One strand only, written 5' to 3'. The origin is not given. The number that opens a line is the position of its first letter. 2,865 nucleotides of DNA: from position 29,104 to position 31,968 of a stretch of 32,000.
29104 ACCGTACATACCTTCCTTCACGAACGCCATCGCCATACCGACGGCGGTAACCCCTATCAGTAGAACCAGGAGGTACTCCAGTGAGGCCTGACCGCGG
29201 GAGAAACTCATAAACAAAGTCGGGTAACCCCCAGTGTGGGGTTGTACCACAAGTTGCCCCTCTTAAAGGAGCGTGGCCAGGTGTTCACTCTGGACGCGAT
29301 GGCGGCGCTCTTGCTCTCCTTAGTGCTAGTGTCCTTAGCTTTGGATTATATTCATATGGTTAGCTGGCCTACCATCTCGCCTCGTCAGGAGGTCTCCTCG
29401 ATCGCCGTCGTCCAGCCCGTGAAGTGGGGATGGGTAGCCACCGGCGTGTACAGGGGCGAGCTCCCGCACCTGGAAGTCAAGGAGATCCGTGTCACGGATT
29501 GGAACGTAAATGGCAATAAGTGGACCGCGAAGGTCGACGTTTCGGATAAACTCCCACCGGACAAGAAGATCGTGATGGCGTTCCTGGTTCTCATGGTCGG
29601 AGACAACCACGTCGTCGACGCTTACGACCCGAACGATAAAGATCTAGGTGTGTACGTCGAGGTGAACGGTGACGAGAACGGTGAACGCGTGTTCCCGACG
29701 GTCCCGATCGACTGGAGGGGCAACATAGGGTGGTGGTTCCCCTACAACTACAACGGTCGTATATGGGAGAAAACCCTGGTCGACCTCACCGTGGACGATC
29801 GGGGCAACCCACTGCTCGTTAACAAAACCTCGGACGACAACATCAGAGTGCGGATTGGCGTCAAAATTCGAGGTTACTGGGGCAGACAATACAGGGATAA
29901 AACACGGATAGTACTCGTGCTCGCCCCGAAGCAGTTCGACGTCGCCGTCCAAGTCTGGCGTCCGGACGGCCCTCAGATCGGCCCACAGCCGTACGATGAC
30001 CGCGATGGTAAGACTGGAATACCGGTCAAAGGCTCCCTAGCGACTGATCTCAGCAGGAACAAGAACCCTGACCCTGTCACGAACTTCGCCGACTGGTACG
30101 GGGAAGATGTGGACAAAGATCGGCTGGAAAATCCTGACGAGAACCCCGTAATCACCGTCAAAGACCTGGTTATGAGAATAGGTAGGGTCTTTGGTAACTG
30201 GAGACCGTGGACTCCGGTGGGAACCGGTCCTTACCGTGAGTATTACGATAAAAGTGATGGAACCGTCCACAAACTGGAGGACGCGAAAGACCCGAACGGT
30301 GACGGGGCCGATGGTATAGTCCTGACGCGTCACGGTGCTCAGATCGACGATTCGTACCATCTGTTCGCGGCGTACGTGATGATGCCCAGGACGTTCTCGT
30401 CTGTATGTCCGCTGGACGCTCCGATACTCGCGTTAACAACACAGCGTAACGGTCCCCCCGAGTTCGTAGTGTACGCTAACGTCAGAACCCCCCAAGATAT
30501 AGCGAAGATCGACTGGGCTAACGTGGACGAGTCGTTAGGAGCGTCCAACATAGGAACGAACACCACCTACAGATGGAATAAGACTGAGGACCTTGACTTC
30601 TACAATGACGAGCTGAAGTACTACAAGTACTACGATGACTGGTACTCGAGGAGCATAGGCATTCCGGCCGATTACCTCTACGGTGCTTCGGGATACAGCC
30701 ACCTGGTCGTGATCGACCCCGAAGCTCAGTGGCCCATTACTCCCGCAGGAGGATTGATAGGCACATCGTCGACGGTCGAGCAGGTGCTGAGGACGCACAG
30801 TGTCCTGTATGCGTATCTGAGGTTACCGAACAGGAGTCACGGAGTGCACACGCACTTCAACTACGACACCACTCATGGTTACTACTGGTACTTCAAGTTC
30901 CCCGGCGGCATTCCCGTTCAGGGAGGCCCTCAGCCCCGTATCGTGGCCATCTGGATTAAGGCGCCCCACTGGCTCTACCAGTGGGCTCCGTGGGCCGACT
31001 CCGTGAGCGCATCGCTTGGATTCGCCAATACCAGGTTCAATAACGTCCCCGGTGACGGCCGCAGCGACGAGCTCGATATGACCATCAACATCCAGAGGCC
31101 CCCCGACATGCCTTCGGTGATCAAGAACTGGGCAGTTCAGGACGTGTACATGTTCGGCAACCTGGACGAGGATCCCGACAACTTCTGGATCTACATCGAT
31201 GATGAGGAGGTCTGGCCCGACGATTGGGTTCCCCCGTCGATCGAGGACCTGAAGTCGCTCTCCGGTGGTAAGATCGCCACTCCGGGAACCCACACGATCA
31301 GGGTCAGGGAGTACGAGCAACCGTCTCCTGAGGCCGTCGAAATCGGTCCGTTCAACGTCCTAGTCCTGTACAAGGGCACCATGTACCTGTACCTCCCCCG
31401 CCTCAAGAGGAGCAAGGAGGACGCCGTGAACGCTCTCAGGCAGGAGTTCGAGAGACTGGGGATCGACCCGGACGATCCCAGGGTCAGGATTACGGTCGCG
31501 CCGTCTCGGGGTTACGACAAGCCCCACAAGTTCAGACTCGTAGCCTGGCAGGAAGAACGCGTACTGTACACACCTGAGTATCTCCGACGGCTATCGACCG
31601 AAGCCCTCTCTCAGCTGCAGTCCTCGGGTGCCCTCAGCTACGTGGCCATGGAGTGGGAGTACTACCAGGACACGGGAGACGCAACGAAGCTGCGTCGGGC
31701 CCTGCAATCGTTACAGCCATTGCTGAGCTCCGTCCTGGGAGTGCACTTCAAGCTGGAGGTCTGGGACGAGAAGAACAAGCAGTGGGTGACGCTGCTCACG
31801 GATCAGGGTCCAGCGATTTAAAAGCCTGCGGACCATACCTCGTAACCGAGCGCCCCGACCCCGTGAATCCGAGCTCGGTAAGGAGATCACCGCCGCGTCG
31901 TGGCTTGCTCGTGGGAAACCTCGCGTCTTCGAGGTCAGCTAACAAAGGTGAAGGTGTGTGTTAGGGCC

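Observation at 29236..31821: The 861-aa prepilin-like protein has an outlier composition and no recognisable domain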

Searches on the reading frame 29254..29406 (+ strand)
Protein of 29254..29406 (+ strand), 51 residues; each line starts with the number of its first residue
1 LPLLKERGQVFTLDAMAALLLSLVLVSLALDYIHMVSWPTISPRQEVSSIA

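Call 50: find_homologous_proteins(query=A3, max_evalue=10)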
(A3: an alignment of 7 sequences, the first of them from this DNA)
Query A3 (7 sequences): 149 candidates shared short words with the query, none scored E <= 10.

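Call 83: find_related_loci(query=A3, collection=metagenome_contigs, flank=6000)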
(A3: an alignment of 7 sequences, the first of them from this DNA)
Query A3 (51 aa) in metagenome_contigs; peptide patterns used: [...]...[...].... (x = any residue, [..] = any of these).
112 stretches matched a pattern; 26 encode a relative of the query (tblastn E <= 1e-3); 26 distinct loci.
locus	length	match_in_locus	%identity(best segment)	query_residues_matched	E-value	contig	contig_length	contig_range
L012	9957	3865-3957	55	4-31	8e-6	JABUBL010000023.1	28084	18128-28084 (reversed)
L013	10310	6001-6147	39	6-49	2e-6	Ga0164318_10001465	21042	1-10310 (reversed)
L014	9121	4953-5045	55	4-31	1e-5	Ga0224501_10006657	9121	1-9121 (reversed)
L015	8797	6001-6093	55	4-31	1e-5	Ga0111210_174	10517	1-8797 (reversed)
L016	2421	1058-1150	55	4-31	1e-5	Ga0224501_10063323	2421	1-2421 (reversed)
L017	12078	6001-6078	54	4-29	1e-5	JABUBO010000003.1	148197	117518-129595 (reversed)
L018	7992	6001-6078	54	4-29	2e-5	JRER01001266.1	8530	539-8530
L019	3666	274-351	54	4-29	2e-5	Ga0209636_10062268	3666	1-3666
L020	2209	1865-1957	58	4-31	2e-5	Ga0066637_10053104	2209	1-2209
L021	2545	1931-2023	55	4-31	2e-5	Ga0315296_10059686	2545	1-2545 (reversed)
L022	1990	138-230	55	4-31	2e-5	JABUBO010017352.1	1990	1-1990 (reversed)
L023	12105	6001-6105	46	3-37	4e-5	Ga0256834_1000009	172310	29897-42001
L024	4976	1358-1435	54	4-29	4e-5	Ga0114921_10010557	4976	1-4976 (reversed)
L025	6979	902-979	54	4-29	5e-5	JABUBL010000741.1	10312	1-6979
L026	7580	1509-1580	58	4-27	5e-5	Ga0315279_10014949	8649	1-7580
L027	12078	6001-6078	54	4-29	4e-5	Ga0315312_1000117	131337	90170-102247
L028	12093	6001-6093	52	4-31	6e-5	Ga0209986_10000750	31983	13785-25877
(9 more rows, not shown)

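Call 90: search_protein_families(library=pfam, proteins=[L027:6001-7182:+, L027:7190-8407:+, L017:6001-6927:+, L027:8779-9579:+, L017:2105-2830:+, L017:10865-11806:-, L027:4230-4712:+, L027:5181-5606:+], max_evalue=0.01)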
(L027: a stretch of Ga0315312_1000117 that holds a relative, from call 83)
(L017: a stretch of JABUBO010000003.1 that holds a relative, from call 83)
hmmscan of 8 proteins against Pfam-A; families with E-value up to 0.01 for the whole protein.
L027:6001-7182:+ (394 aa): 0 families

L027:7190-8407:+ (405 aa): 0 families

L017:6001-6927:+ (309 aa): 0 families

L027:8779-9579:+ (266 aa): 1 family
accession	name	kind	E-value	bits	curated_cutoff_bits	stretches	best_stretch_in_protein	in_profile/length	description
PF09874.14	DUF2101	-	2.6e-31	109.4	22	1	55-257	7-201/206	Predicted membrane protein (DUF2101)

L017:2105-2830:+ (241 aa): 7 families
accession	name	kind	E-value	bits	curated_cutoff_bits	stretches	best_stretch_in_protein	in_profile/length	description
PF10609.15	ParA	-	5.5e-20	72.3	27.1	1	3-231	5-245/246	NUBPL iron-transfer P-loop NTPase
PF01656.29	CbiA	-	9.7e-15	55.1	25.4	1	4-207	1-121/125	CobQ/CobB/MinD/ParA nucleotide binding domain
PF13614.12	AAA_31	-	2.3e-11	44.4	27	1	1-145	1-153/177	AAA domain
PF00142.24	Fer4_NifH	-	2.8e-09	37.3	25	1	8-85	6-87/271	4Fe-4S iron sulfur cluster binding proteins, NifH/frxC family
PF06564.18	CBP_BcsQ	-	7.1e-07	29.4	21.3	1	1-153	1-159/234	Cellulose biosynthesis protein BcsQ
PF02374.21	ArsA_ATPase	-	1.1e-05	25.3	24.3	1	3-37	2-36/305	Anion-transporting ATPase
PF09140.17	MipZ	-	7.8e-05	22.5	20.7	1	3-125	2-115/262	ATPase MipZ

L017:10865-11806:- (313 aa): 1 family
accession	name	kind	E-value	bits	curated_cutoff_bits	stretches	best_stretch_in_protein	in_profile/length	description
PF00482.28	T2SSF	-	9.7e-22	77.7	25.2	1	107-230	1-121/125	Type II secretion system (T2SS), protein F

L027:4230-4712:+ (160 aa): 1 family
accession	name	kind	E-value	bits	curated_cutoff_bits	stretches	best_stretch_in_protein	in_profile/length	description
PF04021.17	Class_IIIsignal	-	3e-06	27.4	23.7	1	2-27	2-27/27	Class III signal peptide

L027:5181-5606:+ (141 aa): 1 family
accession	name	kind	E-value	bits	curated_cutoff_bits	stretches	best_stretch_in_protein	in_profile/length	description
PF23928.1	DUF7266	-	9.7e-06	25.8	27.6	1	29-99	34-100/145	Family of unknown function (DUF7266)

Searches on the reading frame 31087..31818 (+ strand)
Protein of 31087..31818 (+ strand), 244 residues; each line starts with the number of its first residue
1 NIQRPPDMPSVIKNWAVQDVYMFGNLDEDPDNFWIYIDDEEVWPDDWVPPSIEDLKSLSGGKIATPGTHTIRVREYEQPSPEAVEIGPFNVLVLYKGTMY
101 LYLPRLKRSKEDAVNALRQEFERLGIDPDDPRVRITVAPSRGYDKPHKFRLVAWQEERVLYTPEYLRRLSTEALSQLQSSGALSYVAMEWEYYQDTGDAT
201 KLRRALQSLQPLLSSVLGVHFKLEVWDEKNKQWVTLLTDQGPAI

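Call 60: predict_structure(alignment_id=A4)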
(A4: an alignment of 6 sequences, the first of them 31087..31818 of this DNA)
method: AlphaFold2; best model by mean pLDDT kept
length: 244 residues; sequences in the alignment: 6
mean_pLDDT: 70.2   pTM: 0.46
mean pLDDT of the five models: 70.2, 69.1, 68.3, 64.6, 59.8
residues with pLDDT >= 90: 35; 70-90: 93; 50-70: 73; < 50: 43
segments of 3 or more residues with pLDDT < 50: 27-31, 45-66, 77-86, 140-144
pLDDT, mean of each block of 10 residues (from residue 1): 73 67 50 60 50 34 49 52 46 69 59 78 85 66 67 77 84 78 83 88 91 87 91 94 84
secondary structure, 60 per line:
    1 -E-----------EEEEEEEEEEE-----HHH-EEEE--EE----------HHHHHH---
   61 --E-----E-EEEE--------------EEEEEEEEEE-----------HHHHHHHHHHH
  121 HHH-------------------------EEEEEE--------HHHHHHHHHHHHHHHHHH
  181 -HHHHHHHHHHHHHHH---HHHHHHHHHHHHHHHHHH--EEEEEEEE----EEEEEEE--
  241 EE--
elements in order: E14-24 E34-37 H52-57 E71-74 E89-98 H110-123 E149-154 H163-180 H182-196 H200-217 E220-227 E232-238

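Call 64: fold_search(model_id=the predicted structure, library=pdb)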
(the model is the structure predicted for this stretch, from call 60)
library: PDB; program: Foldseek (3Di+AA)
matches with E <= 10: 121; with E <= 0.001: 0
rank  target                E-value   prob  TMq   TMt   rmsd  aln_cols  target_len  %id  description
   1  9qih_A                3.2e-01  0.09  0.14  0.12  15.9       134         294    6  Structure of response regulator LvrC from Leptospira (released 2026-03-25)
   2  9qih_B                3.4e-01  0.08  0.13  0.12  16.2       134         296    7  Structure of response regulator LvrC from Leptospira (released 2026-03-25)
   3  8dqm_H                5.0e-01  0.23  0.14  0.21   5.7        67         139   24  Crystal structure of isoaspartyl aminopeptidase from Roseivivax halodurans DSM 15395 (released 2023-04-26)
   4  4dxb_B                9.7e-01  0.11  0.17  0.08  10.8       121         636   16  2.29A structure of the engineered MBP TEM-1 fusion protein RG13 in complex with zinc, P1 space group (released 2012-08-08)
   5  7pnb_A                1.1e+00  0.16  0.22  0.27   6.1       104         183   13  Sulfolobus acidocaldarius 0406 filament. (released 2022-09-14)
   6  4dxc                  1.9e+00  0.08  0.19  0.09  10.1       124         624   15  Crystal structure of the engineered MBP TEM-1 fusion protein RG13, C2 space group (released 2012-08-08)
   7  9efk_AE               1.9e+00  0.02  0.12  0.16  19.1       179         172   12  Cryo-EM structure of the portal-tail complex of LME-1 phage (released 2025-04-16)
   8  6qm7_H                2.0e+00  0.07  0.15  0.16   7.9       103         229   10  Leishmania tarentolae proteasome 20S subunit complexed with GSK3494245 (released 2019-04-17)
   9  9fmt_C                2.1e+00  0.06  0.14  0.08   9.3       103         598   14  Cryo-EM structure of the BcsB hexameric crown from the E. coli cellulose secretion macrocomplex (released 2024-10-16)
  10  9n6b_C                2.1e+00  0.02  0.13  0.08  24.4       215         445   11  Structure of the retron IA complex with HNH nuclease in the "up" orientation (released 2025-04-23)
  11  3k17_A                2.4e+00  0.05  0.17  0.12  12.0       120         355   13  Crystal structure of a Lin0012 protein from Listeria innocua (released 2009-10-06)
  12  4o0f_B                2.6e+00  0.08  0.13  0.12   6.4        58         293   17  Crystal structure of the human L-asparaginase protein T219A mutant (released 2014-04-30)
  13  4o48_A                2.6e+00  0.08  0.14  0.12   5.5        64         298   12  Crystal structure of cleaved guinea pig L-asparaginase type III in complex with L-aspartate (released 2014-04-09)
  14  7q4o_C                2.6e+00  0.01  0.10  0.03  21.9       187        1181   13  Substrate-bound A-like U2 snRNP (released 2022-03-30)
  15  1q5q_H                2.7e+00  0.06  0.13  0.13   7.9        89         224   12  The Rhodococcus 20S proteasome (released 2003-12-16)
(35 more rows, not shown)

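Call 86: fold_search(model_id=the predicted structure, library=viral)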
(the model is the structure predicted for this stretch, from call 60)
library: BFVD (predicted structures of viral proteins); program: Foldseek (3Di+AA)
matches with E <= 10: 151; with E <= 0.001: 0
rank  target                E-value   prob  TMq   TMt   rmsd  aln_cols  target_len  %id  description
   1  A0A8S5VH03            1.4e-01  0.08  0.12  0.13  18.9       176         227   10  Uncharacterized protein [Myoviridae sp. ctkfK18]
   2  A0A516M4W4            2.1e-01  0.06  0.11  0.14  22.1       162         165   14  (no name in the UniProt tables at hand)
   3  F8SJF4                2.5e-01  0.07  0.13  0.14  20.8       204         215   13  Uncharacterized protein 318 [Pseudomonas phage PhiPA3]
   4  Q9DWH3                3.0e-01  0.07  0.19  0.09  29.9       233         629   14  Pr5 [Rat cytomegalovirus (strain Maastricht)]
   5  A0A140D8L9            4.1e-01  0.04  0.14  0.11  22.9       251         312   12  PP3 [Drosophila immigrans sigmavirus]
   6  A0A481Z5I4            4.6e-01  0.03  0.14  0.06  29.7       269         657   10  Late transcription factor 3-like protein [Pithovirus LCPAC201]
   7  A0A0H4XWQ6            5.9e-01  0.06  0.12  0.05  18.4       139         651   13  Uncharacterized protein [Salmon gill poxvirus]
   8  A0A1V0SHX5            6.3e-01  0.13  0.16  0.26  11.4       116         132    9  Uncharacterized protein [Klosneuvirus KNV1]
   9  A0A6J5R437            7.1e-01  0.08  0.11  0.16  16.7       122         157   10  Uncharacterized protein [uncultured Caudovirales phage]
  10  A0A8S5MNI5            8.0e-01  0.04  0.12  0.14  25.9       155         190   15  Uncharacterized protein [Siphoviridae sp. ctxc31]
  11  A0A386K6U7            9.0e-01  0.05  0.16  0.16  28.1       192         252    9  Uncharacterized protein [Dickeya phage vB_DsoM_JA11]
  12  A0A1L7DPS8            9.6e-01  0.01  0.07  0.03  21.1       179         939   15  Fiber protein [Vibrio phage Vp670]
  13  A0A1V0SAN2            1.1e+00  0.10  0.11  0.21   5.4        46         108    6  Uncharacterized protein [Catovirus CTV1]
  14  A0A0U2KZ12            1.4e+00  0.08  0.13  0.11  12.2        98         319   15  Uncharacterized protein [Pseudomonas phage SM1]
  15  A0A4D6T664            1.5e+00  0.03  0.10  0.16  27.5       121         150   15  (no name in the UniProt tables at hand)
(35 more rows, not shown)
